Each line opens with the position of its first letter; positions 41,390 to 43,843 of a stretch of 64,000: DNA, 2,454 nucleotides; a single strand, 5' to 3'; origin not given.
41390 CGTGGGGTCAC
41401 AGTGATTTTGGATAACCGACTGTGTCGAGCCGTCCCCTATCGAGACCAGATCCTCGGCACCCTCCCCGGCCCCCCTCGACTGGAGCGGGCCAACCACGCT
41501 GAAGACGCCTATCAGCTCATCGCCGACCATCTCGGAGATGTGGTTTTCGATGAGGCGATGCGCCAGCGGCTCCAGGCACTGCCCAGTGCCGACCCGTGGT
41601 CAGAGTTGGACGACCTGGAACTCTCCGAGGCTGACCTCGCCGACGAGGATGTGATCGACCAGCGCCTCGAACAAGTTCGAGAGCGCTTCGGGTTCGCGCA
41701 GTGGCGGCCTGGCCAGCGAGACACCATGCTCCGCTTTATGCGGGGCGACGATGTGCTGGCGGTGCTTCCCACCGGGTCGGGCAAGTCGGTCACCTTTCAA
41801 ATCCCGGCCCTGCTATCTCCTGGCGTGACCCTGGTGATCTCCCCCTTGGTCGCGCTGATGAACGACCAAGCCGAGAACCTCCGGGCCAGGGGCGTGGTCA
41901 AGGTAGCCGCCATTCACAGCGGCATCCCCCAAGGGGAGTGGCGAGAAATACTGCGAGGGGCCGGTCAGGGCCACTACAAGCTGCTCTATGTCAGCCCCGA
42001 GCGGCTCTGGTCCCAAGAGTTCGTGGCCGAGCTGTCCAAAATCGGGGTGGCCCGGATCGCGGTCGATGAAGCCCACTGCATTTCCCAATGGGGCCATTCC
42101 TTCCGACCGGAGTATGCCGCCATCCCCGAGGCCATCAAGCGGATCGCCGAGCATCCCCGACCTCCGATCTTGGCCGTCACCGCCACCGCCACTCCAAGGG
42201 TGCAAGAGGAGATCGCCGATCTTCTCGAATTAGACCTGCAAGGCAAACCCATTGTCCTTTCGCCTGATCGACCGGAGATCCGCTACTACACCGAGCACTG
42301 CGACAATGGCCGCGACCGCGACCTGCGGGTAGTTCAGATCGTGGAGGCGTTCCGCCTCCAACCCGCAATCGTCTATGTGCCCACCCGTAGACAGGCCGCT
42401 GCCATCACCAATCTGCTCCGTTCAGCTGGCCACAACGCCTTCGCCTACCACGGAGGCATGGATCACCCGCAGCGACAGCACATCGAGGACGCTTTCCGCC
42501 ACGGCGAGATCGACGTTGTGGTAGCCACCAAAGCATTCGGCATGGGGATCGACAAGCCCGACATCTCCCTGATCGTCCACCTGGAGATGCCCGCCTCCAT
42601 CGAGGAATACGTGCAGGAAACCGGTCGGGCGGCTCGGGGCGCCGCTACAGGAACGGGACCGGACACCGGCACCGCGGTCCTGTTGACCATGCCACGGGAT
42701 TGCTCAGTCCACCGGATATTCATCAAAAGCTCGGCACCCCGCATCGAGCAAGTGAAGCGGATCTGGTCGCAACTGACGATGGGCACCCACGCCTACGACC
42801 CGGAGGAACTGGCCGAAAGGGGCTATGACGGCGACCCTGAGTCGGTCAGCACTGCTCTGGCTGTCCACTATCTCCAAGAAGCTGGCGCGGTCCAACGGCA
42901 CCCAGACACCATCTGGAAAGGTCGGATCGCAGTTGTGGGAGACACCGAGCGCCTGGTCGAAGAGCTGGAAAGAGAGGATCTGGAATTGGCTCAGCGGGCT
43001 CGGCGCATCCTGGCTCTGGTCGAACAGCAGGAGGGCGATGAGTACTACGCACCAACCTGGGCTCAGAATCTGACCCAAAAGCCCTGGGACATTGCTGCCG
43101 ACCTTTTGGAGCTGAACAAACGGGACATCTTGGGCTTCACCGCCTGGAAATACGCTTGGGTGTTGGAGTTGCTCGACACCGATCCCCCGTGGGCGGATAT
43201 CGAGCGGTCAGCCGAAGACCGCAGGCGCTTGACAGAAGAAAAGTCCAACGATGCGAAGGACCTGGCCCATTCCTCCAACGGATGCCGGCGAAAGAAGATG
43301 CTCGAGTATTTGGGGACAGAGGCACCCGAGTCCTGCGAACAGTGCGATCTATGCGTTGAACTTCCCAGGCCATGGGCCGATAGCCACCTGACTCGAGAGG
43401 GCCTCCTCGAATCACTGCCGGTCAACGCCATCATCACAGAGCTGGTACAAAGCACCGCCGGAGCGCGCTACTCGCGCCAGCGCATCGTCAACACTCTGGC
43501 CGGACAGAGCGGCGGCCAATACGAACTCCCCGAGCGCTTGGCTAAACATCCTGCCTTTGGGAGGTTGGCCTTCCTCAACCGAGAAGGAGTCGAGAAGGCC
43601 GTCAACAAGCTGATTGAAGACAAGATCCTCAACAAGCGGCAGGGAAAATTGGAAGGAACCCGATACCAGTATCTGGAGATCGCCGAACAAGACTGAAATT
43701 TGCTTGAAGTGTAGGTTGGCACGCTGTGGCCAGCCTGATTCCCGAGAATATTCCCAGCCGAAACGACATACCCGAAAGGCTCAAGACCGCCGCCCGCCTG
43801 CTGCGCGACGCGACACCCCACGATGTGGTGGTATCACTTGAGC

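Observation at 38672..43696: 1674-aa DnaQ-exonuclease / DinG / RecQ triple fusion as main cargo of a repeat-bounded island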

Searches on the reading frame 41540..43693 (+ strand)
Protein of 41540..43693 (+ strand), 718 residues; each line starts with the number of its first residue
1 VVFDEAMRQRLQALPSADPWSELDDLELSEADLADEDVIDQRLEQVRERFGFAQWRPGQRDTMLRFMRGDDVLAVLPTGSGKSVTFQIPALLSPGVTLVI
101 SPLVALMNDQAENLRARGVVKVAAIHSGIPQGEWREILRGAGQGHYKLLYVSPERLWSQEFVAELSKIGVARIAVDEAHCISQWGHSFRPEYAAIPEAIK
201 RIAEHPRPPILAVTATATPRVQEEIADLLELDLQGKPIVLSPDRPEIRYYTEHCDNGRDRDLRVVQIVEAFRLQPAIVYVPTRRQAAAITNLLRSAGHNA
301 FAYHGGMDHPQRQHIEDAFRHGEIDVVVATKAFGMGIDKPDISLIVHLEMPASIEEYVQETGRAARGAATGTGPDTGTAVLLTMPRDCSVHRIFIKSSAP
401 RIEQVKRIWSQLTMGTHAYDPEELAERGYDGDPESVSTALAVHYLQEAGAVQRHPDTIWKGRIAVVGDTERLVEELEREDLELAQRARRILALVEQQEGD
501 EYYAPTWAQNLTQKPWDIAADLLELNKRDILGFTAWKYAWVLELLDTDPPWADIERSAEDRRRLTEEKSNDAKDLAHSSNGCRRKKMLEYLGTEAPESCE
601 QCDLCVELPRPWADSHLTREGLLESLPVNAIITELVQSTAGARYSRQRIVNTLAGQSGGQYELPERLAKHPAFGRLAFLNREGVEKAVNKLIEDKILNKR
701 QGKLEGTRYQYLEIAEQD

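Call 93: predict_structure(alignment_id=A4)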
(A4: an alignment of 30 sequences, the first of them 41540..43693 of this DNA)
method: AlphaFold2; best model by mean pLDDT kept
length: 718 residues; sequences in the alignment: 30
mean_pLDDT: 85.5   pTM: 0.79
mean pLDDT of the five models: 85.5, 85.2, 85.1, 81.2, 76.4
residues with pLDDT >= 90: 300; 70-90: 359; 50-70: 46; < 50: 13
segments of 3 or more residues with pLDDT < 50: 15-17, 428-434
pLDDT, mean of each block of 10 residues (from residue 1): 67 55 80 94 90 88 95 87 89 93 77 77 82 83 92 83 88 91 68 84 82 92 92 91 91 91 96 92 84 90 76 81 89 63 93 88 84 88 83 81 89 89 62 60 88 85 87 91 92 85 89 87 86 83 90 91 88 89 92 89 93 89 88 91 90 79 79 84 94 92 87 79
secondary structure, 60 per line:
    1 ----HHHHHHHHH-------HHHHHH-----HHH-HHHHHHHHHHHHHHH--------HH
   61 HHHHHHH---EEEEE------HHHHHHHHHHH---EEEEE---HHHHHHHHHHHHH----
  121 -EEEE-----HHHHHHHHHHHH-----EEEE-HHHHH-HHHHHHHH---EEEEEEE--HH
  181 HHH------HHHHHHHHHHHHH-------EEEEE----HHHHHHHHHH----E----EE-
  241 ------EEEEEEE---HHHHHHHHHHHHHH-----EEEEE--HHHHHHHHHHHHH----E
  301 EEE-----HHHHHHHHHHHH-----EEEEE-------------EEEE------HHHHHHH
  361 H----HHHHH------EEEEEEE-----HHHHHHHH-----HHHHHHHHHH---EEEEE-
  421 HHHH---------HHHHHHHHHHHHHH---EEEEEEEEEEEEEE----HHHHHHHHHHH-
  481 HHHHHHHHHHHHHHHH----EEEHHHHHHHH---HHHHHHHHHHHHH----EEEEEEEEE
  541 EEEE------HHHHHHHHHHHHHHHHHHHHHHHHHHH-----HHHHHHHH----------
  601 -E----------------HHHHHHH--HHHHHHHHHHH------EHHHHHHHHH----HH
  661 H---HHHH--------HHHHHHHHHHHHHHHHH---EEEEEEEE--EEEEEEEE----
elements in order (helices of 4 or more, strands of 3 or more residues): H5-13 H21-26 H36-50 H59-67 E71-75 H82-92 E96-100 H104-116 E122-125 H131-142 E148-151 H153-157 H159-166 E170-176 H179-183 H190-202 E210-214 H219-228 E247-253 H257-270 E276-280 H283-295 E300-303 H309-320 E326-330 E344-347 H354-361 H366-370 E377-383 H389-396 H402-411 E415-419 H421-424 H434-447 E451-464 H469-479 H481-496 E501-503 H504-511 H515-527 E532-544 H551-577 H583-590 H619-625 H628-638 H646-654 H665-668 H677-693 E697-704 E707-714

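Call 96: fold_search(model_id=the predicted structure, library=pdb)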
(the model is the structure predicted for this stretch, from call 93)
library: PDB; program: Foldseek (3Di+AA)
matches with E <= 10: 1528; with E <= 0.001: 812
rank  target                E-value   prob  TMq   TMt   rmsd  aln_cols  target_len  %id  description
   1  6crm_A                1.0e-31  1.00  0.49  0.67  15.0       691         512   26  Crystal Structure of RecQ catalytic core from C. sakazakii bound to an unfolded G-quadruplex (released 2018-10-17)
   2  4tmu_A                3.0e-31  1.00  0.48  0.66  14.9       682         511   26  Crystal structure of RecQ catalytic core from C. sakazakii bound to DNA (released 2015-03-11)
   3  1oyw                  3.5e-30  1.00  0.47  0.64  20.0       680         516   26  Structure of the RecQ Catalytic Core (released 2003-10-07)
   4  1oyy                  9.2e-29  1.00  0.47  0.65  19.0       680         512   25  Structure of the RecQ Catalytic Core bound to ATP-gamma-S (released 2003-10-07)
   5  4cdg_A                4.7e-28  1.00  0.45  0.51  22.6       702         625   20  Crystal structure of the Bloom's syndrome helicase BLM in complex with Nanobody (released 2013-11-13)
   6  4cdg_B                2.5e-27  1.00  0.45  0.52  23.3       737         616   20  Crystal structure of the Bloom's syndrome helicase BLM in complex with Nanobody (released 2013-11-13)
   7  5lst                  5.5e-27  1.00  0.57  0.65   6.5       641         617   24  Crystal structure of the human RecQL4 helicase. (released 2017-07-05)
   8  4cgz_A                3.7e-26  1.00  0.47  0.54  15.8       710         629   21  Crystal structure of the Bloom's syndrome helicase BLM in complex with DNA (released 2013-12-11)
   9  7a8r_A                2.2e-25  1.00  0.46  0.61  15.2       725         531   20  Structure of RecQL from Bos taurus (released 2021-10-06)
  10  6yhr                  4.3e-25  1.00  0.46  0.60  20.8       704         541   20  Crystal structure of Werner syndrome helicase (released 2020-04-29)
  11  7a8r_B                4.8e-25  1.00  0.45  0.60  15.5       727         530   20  Structure of RecQL from Bos taurus (released 2021-10-06)
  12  7aud_A                5.1e-25  1.00  0.49  0.67  17.2       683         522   20  Structure of an engineered helicase domain construct for human Bloom syndrome protein (BLM) (released 2020-12-16)
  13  4q48_A                9.5e-25  1.00  0.44  0.60  20.1       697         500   22  Structure of the RecQ Catalytic Core from Deinococcus radiodurans (released 2015-05-20)
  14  9i22_A                1.0e-24  1.00  0.45  0.60  14.8       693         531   21  Structure of Human helicase RecQ1- Myc G-quadruplex - ADP complex (released 2025-10-01)
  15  8yrs_A                1.1e-24  1.00  0.44  0.58  16.7       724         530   20  Crystal structure of human RECQ1 helicase containing a flexible linker in complex with tailed duplex DNA (released 2024-09-04)
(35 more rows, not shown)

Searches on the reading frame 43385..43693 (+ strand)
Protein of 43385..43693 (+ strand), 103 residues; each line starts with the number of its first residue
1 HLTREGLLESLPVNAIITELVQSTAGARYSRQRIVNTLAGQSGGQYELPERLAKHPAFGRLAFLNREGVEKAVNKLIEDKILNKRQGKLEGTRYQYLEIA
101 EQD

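Call 116: search_protein_families(library=pfam, proteins=[window:43385-43693:+], max_evalue=1)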
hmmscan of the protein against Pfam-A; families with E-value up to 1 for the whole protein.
window:43385-43693:+ (103 aa): 1 family
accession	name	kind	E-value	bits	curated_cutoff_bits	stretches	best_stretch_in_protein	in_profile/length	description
PF09382.16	RQC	-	0.0012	19.1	23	1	17-101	14-91/114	RQC domain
